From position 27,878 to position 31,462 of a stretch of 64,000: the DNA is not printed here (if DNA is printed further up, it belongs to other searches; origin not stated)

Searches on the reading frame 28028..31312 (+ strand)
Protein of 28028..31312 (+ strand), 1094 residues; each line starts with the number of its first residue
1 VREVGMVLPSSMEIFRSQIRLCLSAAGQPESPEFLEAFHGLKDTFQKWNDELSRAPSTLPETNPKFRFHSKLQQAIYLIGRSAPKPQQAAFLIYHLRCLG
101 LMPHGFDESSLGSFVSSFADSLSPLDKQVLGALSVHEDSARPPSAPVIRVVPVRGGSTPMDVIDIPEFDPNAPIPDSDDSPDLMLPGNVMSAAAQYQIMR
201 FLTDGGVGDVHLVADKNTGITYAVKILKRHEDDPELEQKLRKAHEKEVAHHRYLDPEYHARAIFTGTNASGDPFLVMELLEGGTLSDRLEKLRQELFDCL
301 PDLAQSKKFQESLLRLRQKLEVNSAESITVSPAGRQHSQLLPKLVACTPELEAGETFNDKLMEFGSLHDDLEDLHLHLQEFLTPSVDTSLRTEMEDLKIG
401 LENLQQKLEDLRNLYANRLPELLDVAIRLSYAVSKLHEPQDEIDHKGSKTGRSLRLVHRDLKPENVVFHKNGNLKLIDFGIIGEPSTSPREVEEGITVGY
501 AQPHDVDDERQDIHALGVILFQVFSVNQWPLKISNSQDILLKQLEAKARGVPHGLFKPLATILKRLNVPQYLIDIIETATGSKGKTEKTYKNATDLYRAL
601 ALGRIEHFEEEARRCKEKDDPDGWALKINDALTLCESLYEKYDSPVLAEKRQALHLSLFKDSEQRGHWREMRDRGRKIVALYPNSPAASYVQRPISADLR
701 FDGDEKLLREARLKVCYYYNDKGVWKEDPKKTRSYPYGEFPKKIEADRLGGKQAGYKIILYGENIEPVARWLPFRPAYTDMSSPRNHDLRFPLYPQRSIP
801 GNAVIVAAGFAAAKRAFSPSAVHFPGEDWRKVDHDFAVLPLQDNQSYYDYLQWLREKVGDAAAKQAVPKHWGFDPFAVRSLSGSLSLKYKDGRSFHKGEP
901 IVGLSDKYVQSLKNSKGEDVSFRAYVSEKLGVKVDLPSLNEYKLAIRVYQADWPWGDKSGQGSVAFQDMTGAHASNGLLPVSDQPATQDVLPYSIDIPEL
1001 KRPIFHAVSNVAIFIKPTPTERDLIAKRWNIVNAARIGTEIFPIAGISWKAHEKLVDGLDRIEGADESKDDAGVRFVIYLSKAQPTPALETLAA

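Call 106: search_solved_structures(query=window:28028-31312:+, max_evalue=0.001)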
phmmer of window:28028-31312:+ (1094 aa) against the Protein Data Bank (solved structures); distinct sequences matched with E-value up to 0.001: 487 (the best 60 are shown).
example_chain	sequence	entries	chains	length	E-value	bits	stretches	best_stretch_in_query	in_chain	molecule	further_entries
9ymt_A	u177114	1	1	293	2e-13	52.2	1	447-581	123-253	Serine/Threonine Kinase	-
4eqm_A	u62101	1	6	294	2.1e-13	52.2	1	447-581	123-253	Protein kinase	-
4ysj_A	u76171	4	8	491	2.9e-11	45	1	455-544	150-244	Calmodulin-like domain protein kinase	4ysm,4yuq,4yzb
9tmq_A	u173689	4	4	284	4.2e-11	44.5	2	450-532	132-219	Serine/threonine-protein kinase PknA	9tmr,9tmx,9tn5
4ow8_A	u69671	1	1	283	4.5e-11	44.4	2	450-532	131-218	Serine/threonine-protein kinase PknA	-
6b2q_A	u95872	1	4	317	5.5e-11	44.1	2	450-531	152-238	Serine/threonine-protein kinase PknA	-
4x3f_A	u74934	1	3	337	8.5e-11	43.5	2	450-531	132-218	Serine/threonine-protein kinase PknA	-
4ieb_A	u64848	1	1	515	2.2e-10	42.1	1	455-544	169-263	Calmodulin-domain protein kinase 1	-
3ma6_A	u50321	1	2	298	5.9e-10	40.7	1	455-544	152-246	Calmodulin-domain protein kinase 1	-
4rgj_A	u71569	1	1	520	8.2e-10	40.2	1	455-548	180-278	Calcium-dependent protein kinase 4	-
4qox_A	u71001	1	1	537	9.1e-10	40.1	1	455-548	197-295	Calcium-dependent protein kinase 4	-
4m97_A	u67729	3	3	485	1.8e-09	39.1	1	455-544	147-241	Calmodulin-like domain protein kinase isoenzyme gamma, related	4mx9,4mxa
3i79_A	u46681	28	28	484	2e-09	38.9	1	455-544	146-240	Calmodulin-domain protein kinase 1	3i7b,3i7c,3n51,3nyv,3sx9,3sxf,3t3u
3ku2_A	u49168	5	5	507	2.5e-09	38.6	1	455-544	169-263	Calmodulin-domain protein kinase 1 | Non-specific serine/threonine protein kinase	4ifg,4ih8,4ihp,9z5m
3hx4_A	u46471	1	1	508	2.5e-09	38.6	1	455-544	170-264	Calmodulin-domain protein kinase 1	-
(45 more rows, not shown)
